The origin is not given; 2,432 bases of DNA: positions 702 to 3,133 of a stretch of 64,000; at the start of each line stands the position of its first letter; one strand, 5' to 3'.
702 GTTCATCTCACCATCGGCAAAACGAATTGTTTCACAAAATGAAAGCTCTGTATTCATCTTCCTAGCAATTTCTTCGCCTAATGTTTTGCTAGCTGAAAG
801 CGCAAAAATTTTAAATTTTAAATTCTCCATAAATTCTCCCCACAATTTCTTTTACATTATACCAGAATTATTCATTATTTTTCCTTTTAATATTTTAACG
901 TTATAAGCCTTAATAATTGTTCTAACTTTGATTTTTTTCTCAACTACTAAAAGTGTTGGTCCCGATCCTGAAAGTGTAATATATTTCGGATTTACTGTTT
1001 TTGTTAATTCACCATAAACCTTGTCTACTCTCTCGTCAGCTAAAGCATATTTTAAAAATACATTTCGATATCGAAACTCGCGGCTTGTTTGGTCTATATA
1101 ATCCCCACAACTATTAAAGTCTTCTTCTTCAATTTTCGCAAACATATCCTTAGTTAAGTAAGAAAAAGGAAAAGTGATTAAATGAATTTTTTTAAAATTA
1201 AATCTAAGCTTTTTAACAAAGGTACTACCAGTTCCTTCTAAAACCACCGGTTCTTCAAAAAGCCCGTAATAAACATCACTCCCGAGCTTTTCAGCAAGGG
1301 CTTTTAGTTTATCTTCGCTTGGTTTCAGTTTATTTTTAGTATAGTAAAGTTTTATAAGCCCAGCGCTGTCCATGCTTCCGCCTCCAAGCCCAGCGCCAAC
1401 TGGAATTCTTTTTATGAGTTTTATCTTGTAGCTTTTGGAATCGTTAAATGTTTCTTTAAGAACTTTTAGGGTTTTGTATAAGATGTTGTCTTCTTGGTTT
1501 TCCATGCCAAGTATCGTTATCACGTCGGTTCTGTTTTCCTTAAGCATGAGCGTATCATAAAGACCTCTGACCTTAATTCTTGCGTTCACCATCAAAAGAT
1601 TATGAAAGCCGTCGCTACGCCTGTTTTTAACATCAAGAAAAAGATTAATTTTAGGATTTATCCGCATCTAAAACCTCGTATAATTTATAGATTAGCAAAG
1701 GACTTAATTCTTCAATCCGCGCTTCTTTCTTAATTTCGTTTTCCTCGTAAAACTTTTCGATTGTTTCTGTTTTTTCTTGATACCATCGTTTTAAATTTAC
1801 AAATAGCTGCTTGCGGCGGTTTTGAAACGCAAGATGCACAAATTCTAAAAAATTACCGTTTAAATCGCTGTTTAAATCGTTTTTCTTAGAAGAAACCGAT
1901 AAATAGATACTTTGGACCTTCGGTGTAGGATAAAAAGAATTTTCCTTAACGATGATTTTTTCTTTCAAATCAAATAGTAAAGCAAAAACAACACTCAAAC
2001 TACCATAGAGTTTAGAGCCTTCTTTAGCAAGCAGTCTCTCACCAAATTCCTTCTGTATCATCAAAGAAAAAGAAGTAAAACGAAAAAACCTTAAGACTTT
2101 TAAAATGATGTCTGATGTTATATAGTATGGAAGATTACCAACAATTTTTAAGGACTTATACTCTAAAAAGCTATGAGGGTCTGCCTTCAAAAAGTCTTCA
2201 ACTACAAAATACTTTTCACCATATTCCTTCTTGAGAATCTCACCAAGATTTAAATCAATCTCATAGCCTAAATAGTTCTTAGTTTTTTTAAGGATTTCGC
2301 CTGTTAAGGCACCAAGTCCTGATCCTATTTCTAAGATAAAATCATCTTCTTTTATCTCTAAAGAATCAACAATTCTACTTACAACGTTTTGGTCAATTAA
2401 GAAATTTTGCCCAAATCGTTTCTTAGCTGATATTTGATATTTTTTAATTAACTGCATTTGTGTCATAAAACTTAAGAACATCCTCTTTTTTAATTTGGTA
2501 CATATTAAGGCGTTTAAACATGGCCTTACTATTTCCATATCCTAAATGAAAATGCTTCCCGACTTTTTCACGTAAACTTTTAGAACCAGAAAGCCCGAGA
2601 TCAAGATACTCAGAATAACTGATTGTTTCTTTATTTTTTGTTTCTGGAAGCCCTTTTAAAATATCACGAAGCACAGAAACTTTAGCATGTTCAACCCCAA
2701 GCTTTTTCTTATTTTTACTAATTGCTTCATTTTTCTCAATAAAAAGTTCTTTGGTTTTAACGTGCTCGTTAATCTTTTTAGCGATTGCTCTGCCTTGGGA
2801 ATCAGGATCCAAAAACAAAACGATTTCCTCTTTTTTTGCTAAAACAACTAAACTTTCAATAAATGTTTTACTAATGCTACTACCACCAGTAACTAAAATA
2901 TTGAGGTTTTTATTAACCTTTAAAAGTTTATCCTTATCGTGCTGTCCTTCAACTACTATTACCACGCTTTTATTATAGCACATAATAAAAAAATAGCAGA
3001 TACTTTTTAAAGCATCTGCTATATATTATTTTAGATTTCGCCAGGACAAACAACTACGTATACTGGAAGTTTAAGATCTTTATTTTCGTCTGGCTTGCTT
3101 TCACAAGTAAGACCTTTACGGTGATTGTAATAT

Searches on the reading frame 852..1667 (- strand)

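Call 50: search_protein_families(library=pfam, proteins=[window:852-1667:-], max_evalue=0.00001)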
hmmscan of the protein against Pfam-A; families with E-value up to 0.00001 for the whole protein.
window:852-1667:- (271 aa): 1 family
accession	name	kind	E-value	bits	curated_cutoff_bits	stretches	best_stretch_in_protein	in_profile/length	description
PF00288.32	GHMP_kinases_N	-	2.7e-10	40.8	22.3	1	61-132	1-80/87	GHMP kinases N terminal domain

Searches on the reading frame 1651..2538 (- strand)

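Call 50: search_protein_families(library=pfam, proteins=[window:1651-2538:-], max_evalue=0.00001)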
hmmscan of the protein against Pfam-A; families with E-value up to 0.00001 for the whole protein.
window:1651-2538:- (295 aa): 1 family
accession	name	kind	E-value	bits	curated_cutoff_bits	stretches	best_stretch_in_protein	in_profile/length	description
PF00398.26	RrnaAD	-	1.4e-54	185.4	24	1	37-290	3-261/263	Ribosomal RNA adenine dimethylase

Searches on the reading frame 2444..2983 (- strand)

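Call 50: search_protein_families(library=pfam, proteins=[window:2444-2983:-], max_evalue=0.00001)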
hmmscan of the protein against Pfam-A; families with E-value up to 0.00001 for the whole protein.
window:2444-2983:- (179 aa): 3 families
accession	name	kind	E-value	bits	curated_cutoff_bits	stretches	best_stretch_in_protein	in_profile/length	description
PF13331.11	DUF4093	-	1.7e-21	77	25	1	94-171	1-84/86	Domain of unknown function (DUF4093)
PF01751.28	Toprim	-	2.4e-09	37.7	23.1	1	8-79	2-82/96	Toprim domain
PF13155.12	Toprim_2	-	5.3e-06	27.2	22.1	0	10-81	2-71/88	Toprim-like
